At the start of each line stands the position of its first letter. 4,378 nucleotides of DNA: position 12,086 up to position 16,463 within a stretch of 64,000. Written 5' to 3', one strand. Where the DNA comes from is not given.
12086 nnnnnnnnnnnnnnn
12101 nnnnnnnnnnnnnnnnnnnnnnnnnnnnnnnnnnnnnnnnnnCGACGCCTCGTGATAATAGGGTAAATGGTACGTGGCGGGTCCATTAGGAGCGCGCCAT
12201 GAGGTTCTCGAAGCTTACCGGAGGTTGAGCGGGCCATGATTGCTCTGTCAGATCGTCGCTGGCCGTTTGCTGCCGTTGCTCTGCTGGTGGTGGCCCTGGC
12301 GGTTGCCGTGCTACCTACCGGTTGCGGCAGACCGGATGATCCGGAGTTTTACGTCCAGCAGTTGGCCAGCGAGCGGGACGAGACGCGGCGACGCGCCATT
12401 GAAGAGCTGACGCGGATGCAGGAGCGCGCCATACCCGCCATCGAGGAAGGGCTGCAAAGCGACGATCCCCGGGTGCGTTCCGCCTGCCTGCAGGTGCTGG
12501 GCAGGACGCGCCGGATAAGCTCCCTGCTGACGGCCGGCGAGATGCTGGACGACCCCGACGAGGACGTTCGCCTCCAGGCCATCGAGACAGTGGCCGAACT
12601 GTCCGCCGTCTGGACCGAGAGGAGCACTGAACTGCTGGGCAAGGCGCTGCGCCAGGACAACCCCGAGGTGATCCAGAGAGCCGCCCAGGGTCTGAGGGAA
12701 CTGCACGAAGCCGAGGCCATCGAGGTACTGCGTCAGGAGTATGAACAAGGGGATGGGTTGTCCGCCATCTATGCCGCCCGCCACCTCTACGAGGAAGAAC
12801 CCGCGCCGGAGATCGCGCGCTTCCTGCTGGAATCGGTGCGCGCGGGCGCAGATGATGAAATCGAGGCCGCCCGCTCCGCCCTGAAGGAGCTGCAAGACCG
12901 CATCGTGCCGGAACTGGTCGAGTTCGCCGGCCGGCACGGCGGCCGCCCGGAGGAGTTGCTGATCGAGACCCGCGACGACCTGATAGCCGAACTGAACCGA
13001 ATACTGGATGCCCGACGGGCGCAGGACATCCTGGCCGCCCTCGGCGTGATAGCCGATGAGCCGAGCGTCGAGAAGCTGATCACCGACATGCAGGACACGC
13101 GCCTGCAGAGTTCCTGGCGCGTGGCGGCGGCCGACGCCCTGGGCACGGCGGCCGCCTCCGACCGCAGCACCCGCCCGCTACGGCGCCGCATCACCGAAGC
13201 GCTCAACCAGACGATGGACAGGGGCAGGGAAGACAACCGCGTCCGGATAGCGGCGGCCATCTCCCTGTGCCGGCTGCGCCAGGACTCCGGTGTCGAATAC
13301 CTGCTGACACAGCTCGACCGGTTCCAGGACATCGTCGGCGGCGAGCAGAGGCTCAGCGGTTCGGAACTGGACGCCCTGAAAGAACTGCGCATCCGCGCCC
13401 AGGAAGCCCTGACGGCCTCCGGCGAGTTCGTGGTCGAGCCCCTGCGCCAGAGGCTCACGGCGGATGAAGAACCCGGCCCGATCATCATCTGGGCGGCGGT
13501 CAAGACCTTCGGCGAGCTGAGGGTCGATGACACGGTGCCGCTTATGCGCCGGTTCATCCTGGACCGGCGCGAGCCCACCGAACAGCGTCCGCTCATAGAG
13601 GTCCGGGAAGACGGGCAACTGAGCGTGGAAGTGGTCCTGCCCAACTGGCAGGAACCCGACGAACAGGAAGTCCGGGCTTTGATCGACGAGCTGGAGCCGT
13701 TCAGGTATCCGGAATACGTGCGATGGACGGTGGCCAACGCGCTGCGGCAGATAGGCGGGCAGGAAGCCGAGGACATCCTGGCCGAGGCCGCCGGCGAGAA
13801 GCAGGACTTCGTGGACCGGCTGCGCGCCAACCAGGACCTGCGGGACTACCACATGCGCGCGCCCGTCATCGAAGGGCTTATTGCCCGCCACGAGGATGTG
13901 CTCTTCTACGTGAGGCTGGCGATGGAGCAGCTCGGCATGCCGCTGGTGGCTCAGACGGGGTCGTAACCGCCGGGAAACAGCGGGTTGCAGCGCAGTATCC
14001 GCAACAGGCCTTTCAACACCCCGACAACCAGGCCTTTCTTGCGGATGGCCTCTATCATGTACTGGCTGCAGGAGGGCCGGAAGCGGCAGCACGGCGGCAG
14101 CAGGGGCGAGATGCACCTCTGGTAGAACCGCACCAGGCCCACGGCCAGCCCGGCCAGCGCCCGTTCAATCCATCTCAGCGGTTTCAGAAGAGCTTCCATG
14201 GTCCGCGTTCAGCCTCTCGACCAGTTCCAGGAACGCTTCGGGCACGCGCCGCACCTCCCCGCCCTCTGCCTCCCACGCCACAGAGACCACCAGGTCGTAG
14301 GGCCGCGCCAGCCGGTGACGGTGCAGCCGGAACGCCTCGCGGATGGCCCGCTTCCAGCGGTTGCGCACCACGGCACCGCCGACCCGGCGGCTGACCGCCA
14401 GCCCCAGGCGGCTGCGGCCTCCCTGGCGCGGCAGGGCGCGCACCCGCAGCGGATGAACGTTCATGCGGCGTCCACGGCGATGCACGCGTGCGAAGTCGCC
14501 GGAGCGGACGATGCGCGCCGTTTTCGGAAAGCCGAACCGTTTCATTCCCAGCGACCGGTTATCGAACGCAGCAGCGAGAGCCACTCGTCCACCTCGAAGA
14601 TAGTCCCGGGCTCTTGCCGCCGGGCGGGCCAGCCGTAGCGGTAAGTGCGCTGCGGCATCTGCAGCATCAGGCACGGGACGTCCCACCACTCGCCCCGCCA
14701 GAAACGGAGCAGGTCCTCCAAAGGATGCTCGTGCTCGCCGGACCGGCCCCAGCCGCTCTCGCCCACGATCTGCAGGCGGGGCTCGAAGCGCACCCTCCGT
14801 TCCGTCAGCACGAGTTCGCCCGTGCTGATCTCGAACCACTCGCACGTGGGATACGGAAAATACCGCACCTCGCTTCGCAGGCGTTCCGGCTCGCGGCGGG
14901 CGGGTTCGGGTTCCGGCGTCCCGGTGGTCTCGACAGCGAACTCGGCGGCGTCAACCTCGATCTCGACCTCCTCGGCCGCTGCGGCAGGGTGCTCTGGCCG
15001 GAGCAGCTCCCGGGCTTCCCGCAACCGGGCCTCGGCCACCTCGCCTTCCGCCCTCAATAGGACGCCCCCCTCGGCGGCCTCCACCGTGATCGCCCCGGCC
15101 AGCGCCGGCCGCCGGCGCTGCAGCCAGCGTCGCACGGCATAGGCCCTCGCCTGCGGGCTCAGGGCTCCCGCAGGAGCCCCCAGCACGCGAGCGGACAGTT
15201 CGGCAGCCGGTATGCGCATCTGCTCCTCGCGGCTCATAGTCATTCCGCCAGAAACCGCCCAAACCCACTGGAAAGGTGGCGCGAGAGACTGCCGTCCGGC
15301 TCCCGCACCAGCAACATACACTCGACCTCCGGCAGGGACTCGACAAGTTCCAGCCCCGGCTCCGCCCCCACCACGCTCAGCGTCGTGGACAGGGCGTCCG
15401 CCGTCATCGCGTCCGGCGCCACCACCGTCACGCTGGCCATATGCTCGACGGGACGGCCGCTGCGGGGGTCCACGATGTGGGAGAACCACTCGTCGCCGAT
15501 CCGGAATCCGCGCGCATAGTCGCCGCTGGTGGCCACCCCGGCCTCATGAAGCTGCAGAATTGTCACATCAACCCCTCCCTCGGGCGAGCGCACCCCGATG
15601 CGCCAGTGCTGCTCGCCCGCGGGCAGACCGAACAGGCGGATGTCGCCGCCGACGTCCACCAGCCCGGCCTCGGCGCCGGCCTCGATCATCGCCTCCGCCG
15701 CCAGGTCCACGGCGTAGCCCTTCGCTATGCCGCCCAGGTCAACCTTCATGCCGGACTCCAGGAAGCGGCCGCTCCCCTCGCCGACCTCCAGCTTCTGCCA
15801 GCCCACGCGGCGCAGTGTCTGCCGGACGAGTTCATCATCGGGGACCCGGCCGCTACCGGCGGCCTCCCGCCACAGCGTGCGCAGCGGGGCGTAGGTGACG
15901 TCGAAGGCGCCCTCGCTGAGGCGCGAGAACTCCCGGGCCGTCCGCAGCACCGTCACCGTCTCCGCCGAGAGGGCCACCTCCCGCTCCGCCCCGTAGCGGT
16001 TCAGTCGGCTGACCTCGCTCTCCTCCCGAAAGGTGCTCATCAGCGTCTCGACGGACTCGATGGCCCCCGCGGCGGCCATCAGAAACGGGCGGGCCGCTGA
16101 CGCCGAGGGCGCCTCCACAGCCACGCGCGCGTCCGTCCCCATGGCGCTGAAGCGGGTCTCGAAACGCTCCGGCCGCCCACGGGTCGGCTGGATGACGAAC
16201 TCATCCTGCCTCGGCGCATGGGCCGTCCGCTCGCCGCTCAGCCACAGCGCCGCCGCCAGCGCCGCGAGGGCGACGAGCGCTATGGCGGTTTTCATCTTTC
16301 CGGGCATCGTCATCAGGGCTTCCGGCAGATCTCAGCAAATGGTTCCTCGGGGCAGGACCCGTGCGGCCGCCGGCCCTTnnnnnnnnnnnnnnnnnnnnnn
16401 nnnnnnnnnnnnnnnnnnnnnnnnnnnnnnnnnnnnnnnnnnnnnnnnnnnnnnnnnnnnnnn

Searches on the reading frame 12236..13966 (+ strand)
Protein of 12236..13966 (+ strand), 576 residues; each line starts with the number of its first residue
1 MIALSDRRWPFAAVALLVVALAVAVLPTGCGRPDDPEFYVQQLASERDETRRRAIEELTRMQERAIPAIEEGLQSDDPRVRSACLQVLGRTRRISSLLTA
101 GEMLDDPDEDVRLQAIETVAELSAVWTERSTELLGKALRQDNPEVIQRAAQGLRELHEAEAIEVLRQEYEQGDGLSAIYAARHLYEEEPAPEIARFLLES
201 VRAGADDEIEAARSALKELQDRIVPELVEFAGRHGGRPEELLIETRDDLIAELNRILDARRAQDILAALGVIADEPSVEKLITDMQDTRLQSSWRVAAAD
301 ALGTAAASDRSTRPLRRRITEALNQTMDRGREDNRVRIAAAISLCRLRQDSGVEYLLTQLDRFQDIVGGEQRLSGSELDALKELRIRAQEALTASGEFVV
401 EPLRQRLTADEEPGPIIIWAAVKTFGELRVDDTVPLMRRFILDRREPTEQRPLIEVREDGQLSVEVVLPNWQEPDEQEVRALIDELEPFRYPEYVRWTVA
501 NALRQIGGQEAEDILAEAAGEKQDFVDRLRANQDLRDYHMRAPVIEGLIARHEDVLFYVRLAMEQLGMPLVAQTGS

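Call 42: search_protein_families(library=pfam, proteins=[window:12236-13966:+], max_evalue=0.00001)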
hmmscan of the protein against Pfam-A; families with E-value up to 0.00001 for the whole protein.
window:12236-13966:+ (576 aa): 4 families
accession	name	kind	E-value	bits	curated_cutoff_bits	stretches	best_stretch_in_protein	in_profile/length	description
PF13646.12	HEAT_2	-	2.2e-25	89.2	27.7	2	40-118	5-86/88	HEAT repeats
PF02985.28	HEAT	-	1.2e-10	41.1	23.5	0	66-90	2-26/31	HEAT repeat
PF13513.12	HEAT_EZ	-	4.8e-08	33.8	27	0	59-90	23-54/55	HEAT-like repeat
PF03130.22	HEAT_PBS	-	5.2e-07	30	20.9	0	495-518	1-24/27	PBS lyase HEAT-like repeat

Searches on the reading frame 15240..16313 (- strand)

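Call 42: search_protein_families(library=pfam, proteins=[window:15240-16313:-], max_evalue=0.00001)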
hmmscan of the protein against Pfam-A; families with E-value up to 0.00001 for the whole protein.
window:15240-16313:- (357 aa): 1 family
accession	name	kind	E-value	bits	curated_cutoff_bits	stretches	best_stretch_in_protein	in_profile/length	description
PF02424.20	ApbE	-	2e-80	270.6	25.6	1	58-334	1-266/266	ApbE family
